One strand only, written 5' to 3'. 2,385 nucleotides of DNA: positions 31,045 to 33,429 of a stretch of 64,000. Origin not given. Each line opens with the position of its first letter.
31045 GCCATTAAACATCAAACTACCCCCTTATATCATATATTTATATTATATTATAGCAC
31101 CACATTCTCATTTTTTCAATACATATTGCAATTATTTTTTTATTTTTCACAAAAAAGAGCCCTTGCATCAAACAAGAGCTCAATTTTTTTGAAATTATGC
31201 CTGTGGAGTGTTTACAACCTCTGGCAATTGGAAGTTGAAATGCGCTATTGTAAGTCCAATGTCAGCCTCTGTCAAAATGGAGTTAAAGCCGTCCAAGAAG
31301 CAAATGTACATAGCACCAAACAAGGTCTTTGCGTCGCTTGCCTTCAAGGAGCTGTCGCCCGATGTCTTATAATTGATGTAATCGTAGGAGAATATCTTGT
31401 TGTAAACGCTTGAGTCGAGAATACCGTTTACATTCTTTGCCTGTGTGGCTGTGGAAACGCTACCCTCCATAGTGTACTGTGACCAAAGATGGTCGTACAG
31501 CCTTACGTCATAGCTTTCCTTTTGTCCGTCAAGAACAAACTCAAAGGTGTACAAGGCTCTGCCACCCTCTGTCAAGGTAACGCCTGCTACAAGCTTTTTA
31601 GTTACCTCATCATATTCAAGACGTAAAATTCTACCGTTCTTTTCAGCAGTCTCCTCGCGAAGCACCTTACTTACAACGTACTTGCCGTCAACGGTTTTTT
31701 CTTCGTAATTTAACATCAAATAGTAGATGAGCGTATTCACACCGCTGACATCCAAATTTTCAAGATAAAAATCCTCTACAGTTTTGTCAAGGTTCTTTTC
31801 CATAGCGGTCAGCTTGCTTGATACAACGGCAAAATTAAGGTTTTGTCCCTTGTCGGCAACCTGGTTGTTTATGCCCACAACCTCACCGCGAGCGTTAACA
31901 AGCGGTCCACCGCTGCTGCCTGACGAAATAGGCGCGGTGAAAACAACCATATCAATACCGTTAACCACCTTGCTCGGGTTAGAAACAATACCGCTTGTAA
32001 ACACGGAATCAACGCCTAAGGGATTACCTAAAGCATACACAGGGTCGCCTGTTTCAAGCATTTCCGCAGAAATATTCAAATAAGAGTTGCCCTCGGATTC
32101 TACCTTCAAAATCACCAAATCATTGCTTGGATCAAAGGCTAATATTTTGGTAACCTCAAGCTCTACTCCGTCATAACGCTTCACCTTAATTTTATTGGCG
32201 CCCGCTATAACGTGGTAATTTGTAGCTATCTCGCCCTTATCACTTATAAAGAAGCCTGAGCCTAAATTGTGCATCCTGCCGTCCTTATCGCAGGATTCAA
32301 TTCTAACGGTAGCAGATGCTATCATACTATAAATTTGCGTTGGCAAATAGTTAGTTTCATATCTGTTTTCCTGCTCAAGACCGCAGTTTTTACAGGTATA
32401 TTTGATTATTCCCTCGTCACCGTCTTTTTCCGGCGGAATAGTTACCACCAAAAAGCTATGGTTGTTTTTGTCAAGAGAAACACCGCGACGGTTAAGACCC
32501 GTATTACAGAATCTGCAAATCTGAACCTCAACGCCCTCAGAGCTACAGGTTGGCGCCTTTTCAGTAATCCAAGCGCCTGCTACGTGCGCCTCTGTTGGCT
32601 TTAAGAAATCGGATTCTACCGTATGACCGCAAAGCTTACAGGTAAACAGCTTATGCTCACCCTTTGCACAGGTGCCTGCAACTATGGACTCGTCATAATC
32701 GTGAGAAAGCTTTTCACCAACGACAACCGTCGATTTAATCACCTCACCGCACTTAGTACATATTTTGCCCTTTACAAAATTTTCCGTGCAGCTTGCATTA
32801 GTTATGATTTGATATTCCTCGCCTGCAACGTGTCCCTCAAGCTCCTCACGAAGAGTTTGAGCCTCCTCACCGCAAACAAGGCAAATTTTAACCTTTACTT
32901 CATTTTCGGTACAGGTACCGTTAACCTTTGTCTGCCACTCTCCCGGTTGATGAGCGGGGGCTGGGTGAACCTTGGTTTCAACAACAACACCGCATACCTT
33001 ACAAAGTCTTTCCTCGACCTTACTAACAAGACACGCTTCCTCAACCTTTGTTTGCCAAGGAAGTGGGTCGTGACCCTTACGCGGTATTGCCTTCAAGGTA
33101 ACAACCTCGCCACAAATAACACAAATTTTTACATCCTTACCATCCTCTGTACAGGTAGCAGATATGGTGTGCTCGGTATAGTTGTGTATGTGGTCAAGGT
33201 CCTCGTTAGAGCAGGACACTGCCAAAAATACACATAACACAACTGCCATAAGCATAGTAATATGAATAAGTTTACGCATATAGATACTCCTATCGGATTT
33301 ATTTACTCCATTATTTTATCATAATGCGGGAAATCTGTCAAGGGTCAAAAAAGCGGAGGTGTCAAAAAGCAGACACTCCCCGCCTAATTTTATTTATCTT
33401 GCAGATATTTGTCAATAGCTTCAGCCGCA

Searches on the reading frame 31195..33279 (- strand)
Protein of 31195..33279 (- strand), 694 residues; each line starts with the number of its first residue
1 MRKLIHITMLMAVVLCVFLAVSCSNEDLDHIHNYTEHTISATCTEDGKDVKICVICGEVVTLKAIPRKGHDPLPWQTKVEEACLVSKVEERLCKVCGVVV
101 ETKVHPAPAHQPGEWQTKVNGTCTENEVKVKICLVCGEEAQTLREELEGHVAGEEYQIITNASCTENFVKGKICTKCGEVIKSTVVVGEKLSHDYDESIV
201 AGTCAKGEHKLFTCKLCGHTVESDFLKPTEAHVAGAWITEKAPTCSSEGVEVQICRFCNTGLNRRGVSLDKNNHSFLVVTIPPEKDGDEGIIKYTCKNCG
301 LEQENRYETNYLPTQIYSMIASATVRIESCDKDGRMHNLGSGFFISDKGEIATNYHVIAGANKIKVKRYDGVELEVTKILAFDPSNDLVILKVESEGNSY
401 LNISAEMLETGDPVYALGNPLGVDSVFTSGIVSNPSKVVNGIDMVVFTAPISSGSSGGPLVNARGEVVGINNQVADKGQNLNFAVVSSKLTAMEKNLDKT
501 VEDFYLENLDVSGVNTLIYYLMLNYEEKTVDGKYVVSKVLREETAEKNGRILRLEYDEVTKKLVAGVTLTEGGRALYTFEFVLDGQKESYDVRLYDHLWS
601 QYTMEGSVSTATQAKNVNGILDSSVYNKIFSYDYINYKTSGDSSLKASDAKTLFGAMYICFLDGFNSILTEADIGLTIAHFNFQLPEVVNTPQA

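Call 70: search_protein_families(library=pfam, proteins=[window:31195-33279:-], max_evalue=0.01)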
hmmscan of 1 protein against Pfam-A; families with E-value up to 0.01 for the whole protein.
window:31195-33279:- (694 aa): 3 families
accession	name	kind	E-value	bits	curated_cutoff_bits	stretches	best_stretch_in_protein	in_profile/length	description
PF13365.12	Trypsin_2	-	4.6e-28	99.2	27.6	1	340-470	1-144/144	Trypsin-like peptidase domain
PF00089.32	Trypsin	-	5.5e-08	33.3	20.6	1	337-480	24-204/220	Trypsin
PF10459.15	Peptidase_S46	-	0.0062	15.7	22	0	446-471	625-650/698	Peptidase S46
